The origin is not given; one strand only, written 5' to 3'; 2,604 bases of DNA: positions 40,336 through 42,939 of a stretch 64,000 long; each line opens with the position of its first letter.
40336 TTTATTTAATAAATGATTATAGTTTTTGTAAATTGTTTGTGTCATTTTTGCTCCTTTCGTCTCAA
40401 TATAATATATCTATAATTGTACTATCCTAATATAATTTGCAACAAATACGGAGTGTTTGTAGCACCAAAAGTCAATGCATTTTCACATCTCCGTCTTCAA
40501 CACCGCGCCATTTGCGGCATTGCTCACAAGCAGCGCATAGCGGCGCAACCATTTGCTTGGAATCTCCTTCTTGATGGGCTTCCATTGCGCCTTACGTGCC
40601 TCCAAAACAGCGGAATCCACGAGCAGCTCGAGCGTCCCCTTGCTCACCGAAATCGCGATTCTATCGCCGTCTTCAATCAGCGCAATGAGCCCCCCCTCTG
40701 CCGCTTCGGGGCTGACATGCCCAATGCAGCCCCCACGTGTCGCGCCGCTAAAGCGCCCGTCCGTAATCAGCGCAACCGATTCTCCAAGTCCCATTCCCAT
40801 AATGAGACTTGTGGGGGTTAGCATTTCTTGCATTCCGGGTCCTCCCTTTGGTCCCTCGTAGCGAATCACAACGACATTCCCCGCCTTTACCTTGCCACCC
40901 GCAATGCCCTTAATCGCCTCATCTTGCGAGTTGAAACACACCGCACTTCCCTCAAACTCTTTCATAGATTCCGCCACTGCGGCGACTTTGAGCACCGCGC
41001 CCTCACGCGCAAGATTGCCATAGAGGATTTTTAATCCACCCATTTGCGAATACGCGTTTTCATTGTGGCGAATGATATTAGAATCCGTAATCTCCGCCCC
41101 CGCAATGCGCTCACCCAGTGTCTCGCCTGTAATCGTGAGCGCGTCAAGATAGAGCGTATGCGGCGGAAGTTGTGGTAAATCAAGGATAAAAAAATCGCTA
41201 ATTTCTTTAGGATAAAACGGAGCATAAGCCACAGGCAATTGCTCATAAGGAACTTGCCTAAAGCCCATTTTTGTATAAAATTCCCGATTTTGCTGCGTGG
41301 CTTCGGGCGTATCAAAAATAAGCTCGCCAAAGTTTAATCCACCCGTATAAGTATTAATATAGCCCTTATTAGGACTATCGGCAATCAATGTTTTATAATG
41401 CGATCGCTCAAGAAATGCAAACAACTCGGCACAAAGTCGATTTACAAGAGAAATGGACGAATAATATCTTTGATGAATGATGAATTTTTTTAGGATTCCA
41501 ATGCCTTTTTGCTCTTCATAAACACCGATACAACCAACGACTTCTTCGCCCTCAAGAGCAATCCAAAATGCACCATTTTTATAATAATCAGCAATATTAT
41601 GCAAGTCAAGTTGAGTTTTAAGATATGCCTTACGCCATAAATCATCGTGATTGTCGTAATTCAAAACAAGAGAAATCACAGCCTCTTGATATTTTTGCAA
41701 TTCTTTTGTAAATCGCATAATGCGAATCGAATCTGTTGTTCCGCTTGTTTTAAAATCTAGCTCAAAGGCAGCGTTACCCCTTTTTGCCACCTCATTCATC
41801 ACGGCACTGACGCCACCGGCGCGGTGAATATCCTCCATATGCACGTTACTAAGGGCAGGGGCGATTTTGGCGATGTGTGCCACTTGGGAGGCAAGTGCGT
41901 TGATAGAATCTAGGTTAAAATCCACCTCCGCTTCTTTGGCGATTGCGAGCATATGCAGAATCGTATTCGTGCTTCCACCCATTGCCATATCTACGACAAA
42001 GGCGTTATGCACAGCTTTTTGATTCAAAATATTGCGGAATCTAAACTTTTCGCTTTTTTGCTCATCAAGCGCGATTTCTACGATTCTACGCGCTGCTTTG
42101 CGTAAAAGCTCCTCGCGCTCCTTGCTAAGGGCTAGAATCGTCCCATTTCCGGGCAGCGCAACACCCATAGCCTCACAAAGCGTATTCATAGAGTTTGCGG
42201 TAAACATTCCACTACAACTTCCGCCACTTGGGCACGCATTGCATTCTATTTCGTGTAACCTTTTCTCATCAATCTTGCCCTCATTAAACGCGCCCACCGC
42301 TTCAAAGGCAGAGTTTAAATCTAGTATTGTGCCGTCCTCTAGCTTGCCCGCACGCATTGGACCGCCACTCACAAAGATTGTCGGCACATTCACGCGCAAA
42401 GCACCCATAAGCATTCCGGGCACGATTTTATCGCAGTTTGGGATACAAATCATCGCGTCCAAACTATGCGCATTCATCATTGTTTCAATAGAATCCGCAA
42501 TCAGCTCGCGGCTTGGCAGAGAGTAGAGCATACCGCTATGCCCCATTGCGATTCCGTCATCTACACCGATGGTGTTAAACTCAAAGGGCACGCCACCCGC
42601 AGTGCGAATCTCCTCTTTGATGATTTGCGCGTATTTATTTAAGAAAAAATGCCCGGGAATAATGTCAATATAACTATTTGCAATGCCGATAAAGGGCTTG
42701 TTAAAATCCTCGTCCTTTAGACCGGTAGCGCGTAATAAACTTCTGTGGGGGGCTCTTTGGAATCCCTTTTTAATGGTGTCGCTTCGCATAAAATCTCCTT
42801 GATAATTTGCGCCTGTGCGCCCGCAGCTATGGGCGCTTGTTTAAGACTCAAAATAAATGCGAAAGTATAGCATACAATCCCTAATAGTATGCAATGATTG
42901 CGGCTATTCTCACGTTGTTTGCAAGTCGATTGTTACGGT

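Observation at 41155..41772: A GNAT acetyltransferase-like domain inserted in-frame into dihydroxy-acid dehydratase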

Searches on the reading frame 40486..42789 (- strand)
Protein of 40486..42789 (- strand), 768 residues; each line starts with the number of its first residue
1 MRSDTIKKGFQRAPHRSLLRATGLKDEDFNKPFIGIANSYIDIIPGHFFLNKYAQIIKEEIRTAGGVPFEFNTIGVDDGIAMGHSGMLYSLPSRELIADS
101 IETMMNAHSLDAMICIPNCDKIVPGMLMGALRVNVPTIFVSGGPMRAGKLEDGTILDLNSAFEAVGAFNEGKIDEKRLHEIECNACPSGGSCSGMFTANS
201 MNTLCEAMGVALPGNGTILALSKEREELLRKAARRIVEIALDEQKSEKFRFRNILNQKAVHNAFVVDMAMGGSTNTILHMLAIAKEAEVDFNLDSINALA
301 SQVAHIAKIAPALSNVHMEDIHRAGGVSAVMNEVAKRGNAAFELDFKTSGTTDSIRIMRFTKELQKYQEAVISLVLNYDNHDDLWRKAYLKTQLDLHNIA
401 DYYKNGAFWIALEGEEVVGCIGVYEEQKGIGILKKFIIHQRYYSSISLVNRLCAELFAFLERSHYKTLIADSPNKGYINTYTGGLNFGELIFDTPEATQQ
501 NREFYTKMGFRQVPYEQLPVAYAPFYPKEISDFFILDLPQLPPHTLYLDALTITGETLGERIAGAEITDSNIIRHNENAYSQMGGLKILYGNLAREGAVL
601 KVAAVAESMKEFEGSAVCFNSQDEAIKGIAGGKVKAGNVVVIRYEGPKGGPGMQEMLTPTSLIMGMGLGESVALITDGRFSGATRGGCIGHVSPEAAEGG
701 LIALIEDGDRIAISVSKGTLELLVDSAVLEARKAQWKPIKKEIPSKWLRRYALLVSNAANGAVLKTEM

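Call 4: search_protein_families(library=pfam, proteins=[window:40486-42789:-], max_evalue=1)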
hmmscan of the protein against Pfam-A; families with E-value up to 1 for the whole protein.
window:40486-42789:- (768 aa): 9 families
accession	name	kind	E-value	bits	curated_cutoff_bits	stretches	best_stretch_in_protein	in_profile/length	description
PF00920.27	ILVD_EDD_N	-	1.5e-126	422.3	27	1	31-338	1-299/316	Dihydroxy-acid/6-phosphogluconate dehydratase N-terminal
PF24877.1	ILV_EDD_C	-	4.7e-76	254.9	27.7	1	571-762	1-191/191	Dihydroxy-acid/6-phosphogluconate dehydratase C-terminal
PF13508.13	Acetyltransf_7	-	0.0027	18.5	27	1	405-511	2-83/84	Acetyltransferase (GNAT) domain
PF13378.12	MR_MLE_C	-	0.0041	17.3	29.4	1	226-322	85-180/219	Enolase C-terminal domain-like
PF00583.31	Acetyltransf_1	-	0.0043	17.8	20.7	1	385-481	12-111/116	Acetyltransferase (GNAT) family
PF13673.13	Acetyltransf_10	-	0.065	13.7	23.6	0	497-516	94-113/128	Acetyltransferase (GNAT) domain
PF20984.2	PT26-6P_helical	-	0.11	13.2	27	1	314-407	17-111/141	PT26-6P, helical domain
PF02679.21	ComA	-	0.14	12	25.2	1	302-428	59-180/243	(2R)-phospho-3-sulfolactate synthase (ComA)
PF24634.1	DUF7631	-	0.21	12.5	27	1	180-205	3-28/50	Domain of unknown function (DUF7631)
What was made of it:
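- Checked: Pfam places ILVD_EDD_N on residues 31-338 (E 1.5e-126) and ILV_EDD_C on residues 571-762 (E 4.7e-76) (call 4).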

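Call 7: find_homologous_proteins(query=window:40486-42789:-, max_evalue=1e-10)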
Query window:40486-42789:- (768 aa): 8000 proteins with E <= 1e-10 among 8000 candidates; the best 120 are listed.
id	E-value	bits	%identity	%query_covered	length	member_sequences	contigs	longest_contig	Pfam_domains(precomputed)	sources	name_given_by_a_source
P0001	0.0e+0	1735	100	100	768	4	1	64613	PF24877.2,PF00920.28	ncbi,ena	-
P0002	0.0e+0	1558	90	100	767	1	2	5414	PF00583.32,PF24877.2,PF00920.28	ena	-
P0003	0.0e+0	1551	89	100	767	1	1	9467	PF13508.14,PF00583.32,PF24877.2,PF00920.28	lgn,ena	-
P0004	0.0e+0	1538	88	100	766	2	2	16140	PF00583.32,PF24877.2,PF00920.28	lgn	-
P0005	0.0e+0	1343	80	100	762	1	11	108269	PF24877.2,PF00920.28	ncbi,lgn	-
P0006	0.0e+0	1176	95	46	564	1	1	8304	PF24877.2,PF00920.28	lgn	-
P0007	0.0e+0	1176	95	46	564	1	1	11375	PF24877.2,PF00920.28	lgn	-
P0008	0.0e+0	1175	95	46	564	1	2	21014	PF24877.2,PF00920.28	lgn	-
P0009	0.0e+0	1172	92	47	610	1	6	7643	PF24877.2,PF00920.28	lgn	-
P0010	0.0e+0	1170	93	47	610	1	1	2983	PF24877.2,PF00920.28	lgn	-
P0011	0.0e+0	1169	94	46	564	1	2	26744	PF24877.2,PF00920.28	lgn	-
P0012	0.0e+0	1167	95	46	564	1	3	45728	PF24877.2,PF00920.28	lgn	-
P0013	0.0e+0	1167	93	47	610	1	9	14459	PF24877.2,PF00920.28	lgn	-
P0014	0.0e+0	1166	95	46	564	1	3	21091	PF24877.2,PF00920.28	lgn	-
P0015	0.0e+0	1165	74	100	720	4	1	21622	PF24877.2,PF00920.28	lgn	-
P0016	0.0e+0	1165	92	47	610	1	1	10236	PF24877.2,PF00920.28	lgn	-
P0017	0.0e+0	1164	92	47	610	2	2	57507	PF24877.2,PF00920.28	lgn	-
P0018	0.0e+0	1163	91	47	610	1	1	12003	PF24877.2,PF00920.28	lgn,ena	-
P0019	0.0e+0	1163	95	46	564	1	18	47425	PF24877.2,PF00920.28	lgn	-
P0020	0.0e+0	1161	95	44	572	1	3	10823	PF24877.2,PF00920.28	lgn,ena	-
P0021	0.0e+0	1159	90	47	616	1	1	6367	PF24877.2,PF00920.28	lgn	-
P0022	0.0e+0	1159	96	44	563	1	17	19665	PF24877.2,PF00920.28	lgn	-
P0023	0.0e+0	1159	94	44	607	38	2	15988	PF24877.2,PF00920.28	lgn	-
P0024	0.0e+0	1157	95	44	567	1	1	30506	PF24877.2,PF00920.28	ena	-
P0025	0.0e+0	1157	96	44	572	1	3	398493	PF24877.2,PF00920.28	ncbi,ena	ncbi:dihydroxy-acid dehydratase [Helicobacter typhlonius]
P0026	0.0e+0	1155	95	44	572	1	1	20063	PF24877.2,PF00920.28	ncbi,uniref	ncbi:dihydroxy-acid dehydratase [Helicobacter typhlonius]|uniref:dihydroxy-acid dehydratase n=1 Tax=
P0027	0.0e+0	1155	95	44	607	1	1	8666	PF24877.2,PF00920.28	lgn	-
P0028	0.0e+0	1155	91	47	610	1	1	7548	PF24877.2,PF00920.28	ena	-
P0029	0.0e+0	1155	96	44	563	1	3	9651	PF24877.2,PF00920.28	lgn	-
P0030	0.0e+0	1155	96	44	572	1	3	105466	PF24877.2,PF00920.28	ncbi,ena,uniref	ncbi:dihydroxy-acid dehydratase [Helicobacter typhlonius]|uniref:dihydroxy-acid dehydratase n=1 Tax=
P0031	0.0e+0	1154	91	47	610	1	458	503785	PF24877.2,PF00920.28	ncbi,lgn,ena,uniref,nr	ncbi:dihydroxy-acid dehydratase [Helicobacter japonicus]|uniref:Dihydroxy-acid dehydratase n=9 Tax=H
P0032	0.0e+0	1154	95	44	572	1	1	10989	PF24877.2,PF00920.28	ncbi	-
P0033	0.0e+0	1154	96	44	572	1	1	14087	PF24877.2,PF00920.28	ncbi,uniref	ncbi:dihydroxy-acid dehydratase [Helicobacter typhlonius]|uniref:dihydroxy-acid dehydratase n=1 Tax=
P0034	0.0e+0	1154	96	44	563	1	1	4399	PF24877.2,PF00920.28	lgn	-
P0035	0.0e+0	1153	96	44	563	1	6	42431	PF24877.2,PF00920.28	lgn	-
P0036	0.0e+0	1153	91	47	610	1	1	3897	PF24877.2,PF00920.28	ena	-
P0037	0.0e+0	1153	91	47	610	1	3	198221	PF24877.2,PF00920.28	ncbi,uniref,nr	ncbi:dihydroxy-acid dehydratase [Helicobacter rodentium]|uniref:dihydroxy-acid dehydratase n=2 Tax=H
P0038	0.0e+0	1153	96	44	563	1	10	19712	PF24877.2,PF00920.28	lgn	-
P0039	0.0e+0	1152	96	44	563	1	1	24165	PF24877.2,PF00920.28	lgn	-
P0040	0.0e+0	1152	95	44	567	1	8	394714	PF24877.2,PF00920.28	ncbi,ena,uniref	ncbi:dihydroxy-acid dehydratase [Helicobacter typhlonius]|uniref:dihydroxy-acid dehydratase n=1 Tax=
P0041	0.0e+0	1152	95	44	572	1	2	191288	PF24877.2,PF00920.28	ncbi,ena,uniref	ncbi:dihydroxy-acid dehydratase [Helicobacter typhlonius]|uniref:dihydroxy-acid dehydratase n=1 Tax=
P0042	0.0e+0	1152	95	44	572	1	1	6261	PF24877.2,PF00920.28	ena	-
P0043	0.0e+0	1152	91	47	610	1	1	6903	PF24877.2,PF00920.28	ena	-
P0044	0.0e+0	1152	96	44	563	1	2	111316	PF24877.2,PF00920.28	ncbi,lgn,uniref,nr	ncbi:dihydroxy-acid dehydratase [Helicobacter rodentium]|uniref:dihydroxy-acid dehydratase n=1 Tax=H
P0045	0.0e+0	1152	91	47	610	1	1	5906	PF24877.2,PF00920.28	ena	-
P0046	0.0e+0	1151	95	44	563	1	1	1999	PF24877.2,PF00920.28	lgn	-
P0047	0.0e+0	1151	95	44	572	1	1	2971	PF24877.2,PF00920.28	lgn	-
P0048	0.0e+0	1151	91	47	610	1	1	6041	PF24877.2,PF00920.28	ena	-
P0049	0.0e+0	1151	91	47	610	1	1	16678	PF24877.2,PF00920.28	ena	-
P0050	0.0e+0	1151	95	44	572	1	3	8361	PF24877.2,PF00920.28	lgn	-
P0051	0.0e+0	1151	95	44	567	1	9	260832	PF24877.2,PF00920.28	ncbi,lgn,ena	-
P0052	0.0e+0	1151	95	44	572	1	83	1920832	PF24877.2,PF00920.28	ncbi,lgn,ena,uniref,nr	ncbi:dihydroxy-acid dehydratase [Helicobacter typhlonius]|uniref:Dihydroxy-acid dehydratase n=18 Tax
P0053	0.0e+0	1150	96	44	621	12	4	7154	PF24877.2,PF00920.28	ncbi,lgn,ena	-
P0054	0.0e+0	1150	96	44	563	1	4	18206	PF24877.2,PF00920.28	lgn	-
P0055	0.0e+0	1149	95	44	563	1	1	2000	PF24877.2,PF00920.28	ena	-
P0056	0.0e+0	1149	96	44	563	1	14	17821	PF24877.2,PF00920.28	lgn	-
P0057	0.0e+0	1149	95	44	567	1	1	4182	PF24877.2,PF00920.28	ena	-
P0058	0.0e+0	1148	91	47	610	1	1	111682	PF24877.2,PF00920.28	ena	-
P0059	0.0e+0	1148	95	44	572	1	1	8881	PF24877.2,PF00920.28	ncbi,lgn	-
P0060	0.0e+0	1148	95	44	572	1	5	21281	PF24877.2,PF00920.28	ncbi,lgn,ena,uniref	ncbi:dihydroxy-acid dehydratase [Helicobacter typhlonius]|uniref:dihydroxy-acid dehydratase n=1 Tax=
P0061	0.0e+0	1148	95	44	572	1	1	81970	PF24877.2,PF00920.28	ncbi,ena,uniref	ncbi:dihydroxy-acid dehydratase [Helicobacter typhlonius]|uniref:dihydroxy-acid dehydratase n=1 Tax=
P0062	0.0e+0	1148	95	44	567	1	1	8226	PF24877.2,PF00920.28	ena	-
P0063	0.0e+0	1147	94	44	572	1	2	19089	PF24877.2,PF00920.28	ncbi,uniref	ncbi:dihydroxy-acid dehydratase [Helicobacter typhlonius]|uniref:dihydroxy-acid dehydratase n=1 Tax=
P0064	0.0e+0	1147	95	44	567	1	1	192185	PF24877.2,PF00920.28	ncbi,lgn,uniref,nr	ncbi:dihydroxy-acid dehydratase [Helicobacter sp. MIT 03-1614]|uniref:dihydroxy-acid dehydratase n=2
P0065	0.0e+0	1147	95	44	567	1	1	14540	PF24877.2,PF00920.28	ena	-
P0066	0.0e+0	1147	95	44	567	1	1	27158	PF24877.2,PF00920.28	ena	-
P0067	0.0e+0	1147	96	44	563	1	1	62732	PF24877.2,PF00920.28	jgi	-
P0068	0.0e+0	1147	96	44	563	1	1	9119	PF24877.2,PF00920.28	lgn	-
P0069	0.0e+0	1147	96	44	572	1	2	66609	PF24877.2,PF00920.28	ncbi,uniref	ncbi:dihydroxy-acid dehydratase [Helicobacter ganmani]|uniref:dihydroxy-acid dehydratase n=1 Tax=Hel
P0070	0.0e+0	1147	94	44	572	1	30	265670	PF24877.2,PF00920.28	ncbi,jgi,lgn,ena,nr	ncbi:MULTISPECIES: dihydroxy-acid dehydratase [Helicobacter]|nr:dihydroxy-acid dehydratase [Helicoba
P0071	0.0e+0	1146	95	44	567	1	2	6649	PF24877.2,PF00920.28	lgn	-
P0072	0.0e+0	1146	95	44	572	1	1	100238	PF24877.2,PF00920.28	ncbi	-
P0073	0.0e+0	1145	96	44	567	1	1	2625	PF24877.2,PF00920.28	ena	-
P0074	0.0e+0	1145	95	44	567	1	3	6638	PF24877.2,PF00920.28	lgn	-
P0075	0.0e+0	1145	92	46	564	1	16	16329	PF24877.2,PF00920.28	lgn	-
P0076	0.0e+0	1145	94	44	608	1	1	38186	PF24877.2,PF00920.28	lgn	-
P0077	0.0e+0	1145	90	47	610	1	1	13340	PF24877.2,PF00920.28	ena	-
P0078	0.0e+0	1144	95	44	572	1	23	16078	PF24877.2,PF00920.28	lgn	-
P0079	0.0e+0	1144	96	44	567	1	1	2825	PF24877.2,PF00920.28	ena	-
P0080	0.0e+0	1144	96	44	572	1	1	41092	PF24877.2,PF00920.28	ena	-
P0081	0.0e+0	1143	95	44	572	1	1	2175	PF24877.2,PF00920.28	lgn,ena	-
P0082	0.0e+0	1143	95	44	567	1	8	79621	PF24877.2,PF00920.28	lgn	-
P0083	0.0e+0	1143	96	44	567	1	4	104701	PF24877.2,PF00920.28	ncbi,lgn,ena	-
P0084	0.0e+0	1142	95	44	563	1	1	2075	PF24877.2,PF00920.28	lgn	-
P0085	0.0e+0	1142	94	44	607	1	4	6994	PF24877.2,PF00920.28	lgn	-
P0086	0.0e+0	1142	95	44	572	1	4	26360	PF24877.2,PF00920.28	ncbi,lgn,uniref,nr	ncbi:dihydroxy-acid dehydratase [Helicobacter sp. UBA3407]|uniref:dihydroxy-acid dehydratase n=1 Tax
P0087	0.0e+0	1142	96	44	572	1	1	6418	PF24877.2,PF00920.28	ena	-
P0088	0.0e+0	1142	96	44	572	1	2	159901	PF24877.2,PF00920.28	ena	-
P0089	0.0e+0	1142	96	44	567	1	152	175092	PF24877.2,PF00920.28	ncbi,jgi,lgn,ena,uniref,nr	ncbi:dihydroxy-acid dehydratase [Helicobacter sp. UBA3407]|uniref:dihydroxy-acid dehydratase n=1 Tax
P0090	0.0e+0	1142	95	44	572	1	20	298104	PF24877.2,PF00920.28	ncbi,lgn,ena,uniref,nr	ncbi:dihydroxy-acid dehydratase [Helicobacter ganmani]|uniref:Dihydroxy-acid dehydratase n=5 Tax=Hel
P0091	0.0e+0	1141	96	44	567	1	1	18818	PF24877.2,PF00920.28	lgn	-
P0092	0.0e+0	1141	95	44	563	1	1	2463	PF24877.2,PF00920.28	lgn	-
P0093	0.0e+0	1141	95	44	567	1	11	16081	PF24877.2,PF00920.28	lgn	-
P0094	0.0e+0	1141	95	44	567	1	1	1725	PF24877.2,PF00920.28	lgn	-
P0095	0.0e+0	1141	95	44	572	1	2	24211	PF24877.2,PF00920.28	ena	-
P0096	0.0e+0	1140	95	44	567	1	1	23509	PF24877.2,PF00920.28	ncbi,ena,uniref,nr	ncbi:dihydroxy-acid dehydratase [Helicobacter sp. UBA3407]|uniref:dihydroxy-acid dehydratase n=1 Tax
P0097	0.0e+0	1140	95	44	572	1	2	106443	PF24877.2,PF00920.28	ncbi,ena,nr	ncbi:dihydroxy-acid dehydratase [Helicobacter sp. UBA3407]|nr:dihydroxy-acid dehydratase [Helicobact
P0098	0.0e+0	1140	85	46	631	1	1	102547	PF24877.2,PF00920.28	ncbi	-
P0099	0.0e+0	1140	93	44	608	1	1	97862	PF24877.2,PF00920.28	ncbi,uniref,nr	ncbi:dihydroxy-acid dehydratase [Helicobacter sp. MIT 05-5294]|uniref:dihydroxy-acid dehydratase n=1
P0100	0.0e+0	1139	92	46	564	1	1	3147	PF24877.2,PF00920.28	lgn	-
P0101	0.0e+0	1139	95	44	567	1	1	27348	PF24877.2,PF00920.28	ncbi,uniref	ncbi:dihydroxy-acid dehydratase [Helicobacter ganmani]|uniref:dihydroxy-acid dehydratase n=1 Tax=Hel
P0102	0.0e+0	1139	95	44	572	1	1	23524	PF24877.2,PF00920.28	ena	-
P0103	0.0e+0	1139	95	44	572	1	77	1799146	PF24877.2,PF00920.28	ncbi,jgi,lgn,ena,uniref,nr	ncbi:dihydroxy-acid dehydratase [Helicobacter hepaticus]|jgi:dihydroxy-acid dehydratase|uniref:Dihyd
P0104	0.0e+0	1139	95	44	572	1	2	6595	PF24877.2,PF00920.28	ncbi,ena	-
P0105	0.0e+0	1139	95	44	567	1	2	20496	PF24877.2,PF00920.28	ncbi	-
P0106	0.0e+0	1139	95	44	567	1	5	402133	PF24877.2,PF00920.28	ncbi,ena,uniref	ncbi:dihydroxy-acid dehydratase [Helicobacter typhlonius]|uniref:dihydroxy-acid dehydratase n=2 Tax=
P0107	0.0e+0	1139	94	44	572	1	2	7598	PF24877.2,PF00920.28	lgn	-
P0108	0.0e+0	1138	95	44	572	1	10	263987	PF24877.2,PF00920.28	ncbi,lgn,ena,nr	ncbi:dihydroxy-acid dehydratase [Helicobacter sp. UBA3407]|nr:dihydroxy-acid dehydratase [Helicobact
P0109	0.0e+0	1138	94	44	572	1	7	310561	PF24877.2,PF00920.28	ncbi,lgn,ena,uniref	ncbi:dihydroxy-acid dehydratase [Helicobacter typhlonius]|uniref:dihydroxy-acid dehydratase n=1 Tax=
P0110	0.0e+0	1138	95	44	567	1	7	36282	PF24877.2,PF00920.28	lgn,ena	-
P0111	0.0e+0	1138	95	44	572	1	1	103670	PF24877.2,PF00920.28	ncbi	-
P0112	0.0e+0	1137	94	44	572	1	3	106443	PF24877.2,PF00920.28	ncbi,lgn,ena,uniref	ncbi:dihydroxy-acid dehydratase [Helicobacter ganmani]|uniref:dihydroxy-acid dehydratase n=2 Tax=Hel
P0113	0.0e+0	1137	95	44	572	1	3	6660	PF24877.2,PF00920.28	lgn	-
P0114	0.0e+0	1137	95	44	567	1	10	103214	PF24877.2,PF00920.28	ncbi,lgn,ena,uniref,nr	ncbi:dihydroxy-acid dehydratase [Helicobacter ganmani]|uniref:dihydroxy-acid dehydratase n=4 Tax=Hel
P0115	0.0e+0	1137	95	44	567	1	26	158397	PF24877.2,PF00920.28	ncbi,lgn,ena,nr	ncbi:dihydroxy-acid dehydratase [Helicobacter sp. UBA3407]|nr:dihydroxy-acid dehydratase [Helicobact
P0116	0.0e+0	1137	95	44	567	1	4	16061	PF24877.2,PF00920.28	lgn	-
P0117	0.0e+0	1137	95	44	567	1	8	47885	PF24877.2,PF00920.28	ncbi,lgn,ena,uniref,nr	ncbi:dihydroxy-acid dehydratase [Helicobacter sp. UBA3407]|uniref:dihydroxy-acid dehydratase n=1 Tax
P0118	0.0e+0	1137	95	44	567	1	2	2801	PF24877.2,PF00920.28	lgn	-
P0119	0.0e+0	1137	95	44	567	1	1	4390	PF24877.2,PF00920.28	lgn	-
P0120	0.0e+0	1136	95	44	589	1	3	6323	PF24877.2,PF00920.28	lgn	-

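Call 12: list_cluster_members(proteins=[P0001, P0002, P0003, P0004, P0005, P0015, P0006])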
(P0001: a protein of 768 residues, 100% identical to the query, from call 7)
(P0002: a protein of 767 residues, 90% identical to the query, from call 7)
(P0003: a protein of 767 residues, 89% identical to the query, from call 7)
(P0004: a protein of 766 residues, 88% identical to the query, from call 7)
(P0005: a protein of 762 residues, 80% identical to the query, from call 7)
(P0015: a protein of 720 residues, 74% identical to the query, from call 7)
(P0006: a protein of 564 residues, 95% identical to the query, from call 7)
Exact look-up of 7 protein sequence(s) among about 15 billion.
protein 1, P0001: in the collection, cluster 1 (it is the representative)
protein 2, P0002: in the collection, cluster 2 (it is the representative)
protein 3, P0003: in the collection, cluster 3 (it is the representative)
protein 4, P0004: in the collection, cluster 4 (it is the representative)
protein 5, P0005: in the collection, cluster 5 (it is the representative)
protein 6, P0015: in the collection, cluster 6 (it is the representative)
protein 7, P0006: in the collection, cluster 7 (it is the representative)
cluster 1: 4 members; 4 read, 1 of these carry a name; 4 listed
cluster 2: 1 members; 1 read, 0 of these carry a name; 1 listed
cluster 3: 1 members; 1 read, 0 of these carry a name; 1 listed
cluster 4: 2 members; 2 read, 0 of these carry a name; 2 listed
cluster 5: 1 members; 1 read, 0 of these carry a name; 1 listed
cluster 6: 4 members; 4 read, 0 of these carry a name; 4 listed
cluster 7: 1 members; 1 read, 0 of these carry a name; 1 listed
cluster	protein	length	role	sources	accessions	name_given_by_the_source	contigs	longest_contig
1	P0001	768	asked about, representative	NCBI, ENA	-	-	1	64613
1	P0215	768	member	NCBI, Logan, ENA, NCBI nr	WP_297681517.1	dihydroxy-acid dehydratase [Helicobacter sp.]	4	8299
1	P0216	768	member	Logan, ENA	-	-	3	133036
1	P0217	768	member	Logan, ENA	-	-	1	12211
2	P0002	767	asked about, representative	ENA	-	-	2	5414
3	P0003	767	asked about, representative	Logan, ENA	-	-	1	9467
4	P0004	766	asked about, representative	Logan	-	-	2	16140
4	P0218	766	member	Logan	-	-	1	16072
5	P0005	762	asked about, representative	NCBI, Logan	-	-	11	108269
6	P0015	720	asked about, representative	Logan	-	-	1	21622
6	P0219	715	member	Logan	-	-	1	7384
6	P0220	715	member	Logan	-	-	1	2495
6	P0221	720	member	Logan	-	-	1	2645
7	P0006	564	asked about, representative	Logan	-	-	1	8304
